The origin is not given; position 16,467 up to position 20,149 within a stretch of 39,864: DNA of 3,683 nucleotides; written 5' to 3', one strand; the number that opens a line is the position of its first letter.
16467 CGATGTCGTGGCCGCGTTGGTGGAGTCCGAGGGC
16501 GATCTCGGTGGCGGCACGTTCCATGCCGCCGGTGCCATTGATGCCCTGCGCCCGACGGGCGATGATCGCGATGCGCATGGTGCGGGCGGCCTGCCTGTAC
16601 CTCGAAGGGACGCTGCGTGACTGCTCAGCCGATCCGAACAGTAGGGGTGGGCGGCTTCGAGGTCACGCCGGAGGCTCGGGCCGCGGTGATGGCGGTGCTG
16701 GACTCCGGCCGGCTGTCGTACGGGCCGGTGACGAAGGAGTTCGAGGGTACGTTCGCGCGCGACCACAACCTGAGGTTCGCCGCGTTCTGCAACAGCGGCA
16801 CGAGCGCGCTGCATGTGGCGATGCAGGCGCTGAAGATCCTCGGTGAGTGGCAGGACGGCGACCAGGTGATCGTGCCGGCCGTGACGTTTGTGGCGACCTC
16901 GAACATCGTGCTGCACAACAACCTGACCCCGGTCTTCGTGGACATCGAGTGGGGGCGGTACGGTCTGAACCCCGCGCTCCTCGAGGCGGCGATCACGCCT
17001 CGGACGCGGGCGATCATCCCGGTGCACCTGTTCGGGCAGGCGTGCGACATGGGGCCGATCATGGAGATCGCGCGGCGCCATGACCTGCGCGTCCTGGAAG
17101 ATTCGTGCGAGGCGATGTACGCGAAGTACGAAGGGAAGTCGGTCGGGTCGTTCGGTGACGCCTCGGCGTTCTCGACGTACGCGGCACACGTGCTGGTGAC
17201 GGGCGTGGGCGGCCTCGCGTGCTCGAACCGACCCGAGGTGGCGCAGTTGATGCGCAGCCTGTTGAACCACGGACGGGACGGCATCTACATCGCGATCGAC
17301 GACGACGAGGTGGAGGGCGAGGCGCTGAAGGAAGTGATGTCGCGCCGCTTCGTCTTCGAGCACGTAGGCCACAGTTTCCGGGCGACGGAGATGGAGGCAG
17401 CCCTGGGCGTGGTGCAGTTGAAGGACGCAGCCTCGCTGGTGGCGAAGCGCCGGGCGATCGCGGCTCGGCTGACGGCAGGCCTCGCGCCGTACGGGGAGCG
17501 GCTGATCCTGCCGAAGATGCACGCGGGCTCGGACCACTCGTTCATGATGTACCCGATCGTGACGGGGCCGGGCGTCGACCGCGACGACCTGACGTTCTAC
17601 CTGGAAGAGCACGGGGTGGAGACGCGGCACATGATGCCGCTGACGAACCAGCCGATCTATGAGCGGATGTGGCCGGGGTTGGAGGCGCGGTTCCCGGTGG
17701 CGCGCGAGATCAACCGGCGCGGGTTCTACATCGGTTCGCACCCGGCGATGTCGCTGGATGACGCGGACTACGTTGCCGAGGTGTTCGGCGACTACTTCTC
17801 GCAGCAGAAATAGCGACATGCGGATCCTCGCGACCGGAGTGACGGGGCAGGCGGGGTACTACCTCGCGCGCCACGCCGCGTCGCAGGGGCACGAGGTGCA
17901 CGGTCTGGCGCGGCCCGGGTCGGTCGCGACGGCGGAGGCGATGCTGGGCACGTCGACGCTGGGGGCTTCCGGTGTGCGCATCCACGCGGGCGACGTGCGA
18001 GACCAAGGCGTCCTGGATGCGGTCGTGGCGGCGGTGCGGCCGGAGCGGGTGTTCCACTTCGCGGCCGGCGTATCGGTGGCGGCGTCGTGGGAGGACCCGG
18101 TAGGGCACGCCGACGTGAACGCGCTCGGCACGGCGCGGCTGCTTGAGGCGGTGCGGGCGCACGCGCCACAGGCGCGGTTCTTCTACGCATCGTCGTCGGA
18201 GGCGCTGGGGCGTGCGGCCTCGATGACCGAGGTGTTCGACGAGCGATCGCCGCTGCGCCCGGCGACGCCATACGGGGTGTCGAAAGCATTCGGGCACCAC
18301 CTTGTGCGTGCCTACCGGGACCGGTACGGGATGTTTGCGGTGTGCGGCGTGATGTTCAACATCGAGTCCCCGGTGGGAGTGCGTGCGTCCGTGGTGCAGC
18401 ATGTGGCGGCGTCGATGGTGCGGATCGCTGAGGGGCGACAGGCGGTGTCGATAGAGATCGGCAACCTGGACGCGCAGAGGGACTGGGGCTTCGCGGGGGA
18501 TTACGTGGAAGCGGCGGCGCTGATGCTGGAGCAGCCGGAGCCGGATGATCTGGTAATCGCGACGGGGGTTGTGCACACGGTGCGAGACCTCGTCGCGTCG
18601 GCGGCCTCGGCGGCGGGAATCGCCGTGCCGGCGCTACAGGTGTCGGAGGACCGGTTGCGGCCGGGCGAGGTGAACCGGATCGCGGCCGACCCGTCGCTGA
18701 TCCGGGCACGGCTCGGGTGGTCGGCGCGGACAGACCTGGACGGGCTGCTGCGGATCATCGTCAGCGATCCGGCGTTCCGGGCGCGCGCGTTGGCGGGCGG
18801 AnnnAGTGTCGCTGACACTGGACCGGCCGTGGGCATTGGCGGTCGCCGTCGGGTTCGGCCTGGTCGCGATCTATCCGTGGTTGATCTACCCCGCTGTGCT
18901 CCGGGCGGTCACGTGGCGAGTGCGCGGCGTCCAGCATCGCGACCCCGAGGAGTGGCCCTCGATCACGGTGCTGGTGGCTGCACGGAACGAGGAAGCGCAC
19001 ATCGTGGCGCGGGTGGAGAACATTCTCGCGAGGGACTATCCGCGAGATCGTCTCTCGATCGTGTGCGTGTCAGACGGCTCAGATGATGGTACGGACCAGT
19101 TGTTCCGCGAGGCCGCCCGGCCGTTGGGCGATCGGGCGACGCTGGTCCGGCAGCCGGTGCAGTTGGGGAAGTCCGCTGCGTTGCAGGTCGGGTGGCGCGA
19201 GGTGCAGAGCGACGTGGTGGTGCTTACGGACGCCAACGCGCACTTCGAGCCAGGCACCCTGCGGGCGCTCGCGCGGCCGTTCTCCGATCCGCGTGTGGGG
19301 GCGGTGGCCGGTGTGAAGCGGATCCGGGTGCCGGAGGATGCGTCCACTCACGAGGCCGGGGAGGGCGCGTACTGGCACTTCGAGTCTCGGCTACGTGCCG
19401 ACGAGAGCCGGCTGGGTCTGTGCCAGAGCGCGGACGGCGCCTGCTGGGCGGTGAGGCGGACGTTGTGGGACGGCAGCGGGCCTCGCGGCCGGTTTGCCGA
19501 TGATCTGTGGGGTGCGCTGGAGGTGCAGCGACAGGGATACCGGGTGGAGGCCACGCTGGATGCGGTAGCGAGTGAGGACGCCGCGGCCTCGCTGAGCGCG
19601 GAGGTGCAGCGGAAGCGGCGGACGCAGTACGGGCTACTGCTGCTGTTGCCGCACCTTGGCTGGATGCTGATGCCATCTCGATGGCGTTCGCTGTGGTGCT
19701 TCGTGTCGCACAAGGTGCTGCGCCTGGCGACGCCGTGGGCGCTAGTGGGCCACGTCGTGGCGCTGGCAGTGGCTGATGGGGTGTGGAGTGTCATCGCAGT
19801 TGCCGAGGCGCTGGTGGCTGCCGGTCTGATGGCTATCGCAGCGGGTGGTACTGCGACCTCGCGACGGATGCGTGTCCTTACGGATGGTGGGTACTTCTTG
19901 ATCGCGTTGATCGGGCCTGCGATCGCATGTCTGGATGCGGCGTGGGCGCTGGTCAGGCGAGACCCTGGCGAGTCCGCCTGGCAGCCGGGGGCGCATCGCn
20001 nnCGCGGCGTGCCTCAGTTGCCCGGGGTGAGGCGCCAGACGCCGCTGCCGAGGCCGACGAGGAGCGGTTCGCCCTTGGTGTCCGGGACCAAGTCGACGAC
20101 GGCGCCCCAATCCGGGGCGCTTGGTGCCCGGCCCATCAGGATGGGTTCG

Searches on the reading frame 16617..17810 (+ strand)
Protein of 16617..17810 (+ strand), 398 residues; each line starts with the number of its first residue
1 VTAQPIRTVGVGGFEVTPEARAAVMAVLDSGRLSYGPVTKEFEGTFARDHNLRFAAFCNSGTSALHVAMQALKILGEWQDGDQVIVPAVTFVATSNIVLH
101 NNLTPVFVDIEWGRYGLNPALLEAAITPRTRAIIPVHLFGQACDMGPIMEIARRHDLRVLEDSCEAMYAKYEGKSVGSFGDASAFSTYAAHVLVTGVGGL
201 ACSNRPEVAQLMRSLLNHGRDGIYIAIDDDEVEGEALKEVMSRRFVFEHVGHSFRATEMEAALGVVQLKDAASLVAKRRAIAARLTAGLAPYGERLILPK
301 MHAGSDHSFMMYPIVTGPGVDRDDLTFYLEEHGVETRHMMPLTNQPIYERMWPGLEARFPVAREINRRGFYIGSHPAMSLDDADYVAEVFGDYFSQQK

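Call 74: search_protein_families(library=pfam, proteins=[window:16617-17810:+], max_evalue=0.00001)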
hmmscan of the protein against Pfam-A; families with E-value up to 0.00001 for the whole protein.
window:16617-17810:+ (398 aa): 1 family
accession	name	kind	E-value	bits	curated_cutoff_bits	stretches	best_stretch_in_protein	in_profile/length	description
PF01041.23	DegT_DnrJ_EryC1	-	1.1e-92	311.5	19.8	1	19-388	6-357/360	DegT/DnrJ/EryC1/StrS aminotransferase family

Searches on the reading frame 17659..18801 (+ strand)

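Call 74: search_protein_families(library=pfam, proteins=[window:17659-18801:+], max_evalue=0.00001)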
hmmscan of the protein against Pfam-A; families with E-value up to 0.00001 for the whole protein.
window:17659-18801:+ (381 aa): 3 families
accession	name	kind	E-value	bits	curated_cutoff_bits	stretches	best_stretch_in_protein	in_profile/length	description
PF16363.11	GDP_Man_Dehyd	-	4.1e-82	276.7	27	1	57-365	1-330/332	GDP-mannose 4,6 dehydratase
PF01370.27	Epimerase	-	1.5e-52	178.8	20.9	1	56-300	1-239/240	NAD dependent epimerase/dehydratase family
PF04321.23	RmlD_sub_bind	-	5.9e-13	49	27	1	54-229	1-149/287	RmlD substrate binding domain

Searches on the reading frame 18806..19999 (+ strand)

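Call 74: search_protein_families(library=pfam, proteins=[window:18806-19999:+], max_evalue=0.00001)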
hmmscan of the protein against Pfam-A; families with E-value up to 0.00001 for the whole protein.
window:18806-19999:+ (398 aa): 4 families
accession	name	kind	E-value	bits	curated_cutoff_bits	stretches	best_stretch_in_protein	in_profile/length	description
PF13641.12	Glyco_tranf_2_3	-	7.2e-27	95.3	27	1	51-276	1-230/230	Glycosyltransferase like family 2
PF00535.33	Glycos_transf_2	-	2.7e-20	73.4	23.3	1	54-219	1-162/168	Glycosyl transferase family 2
PF13506.12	Glyco_transf_21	-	2.9e-11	43.6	21.7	1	122-270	18-169/174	Glycosyl transferase family 21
PF13632.12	Glyco_trans_2_3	-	1.3e-07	32.1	27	1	138-322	2-194/198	Glycosyl transferase family group 2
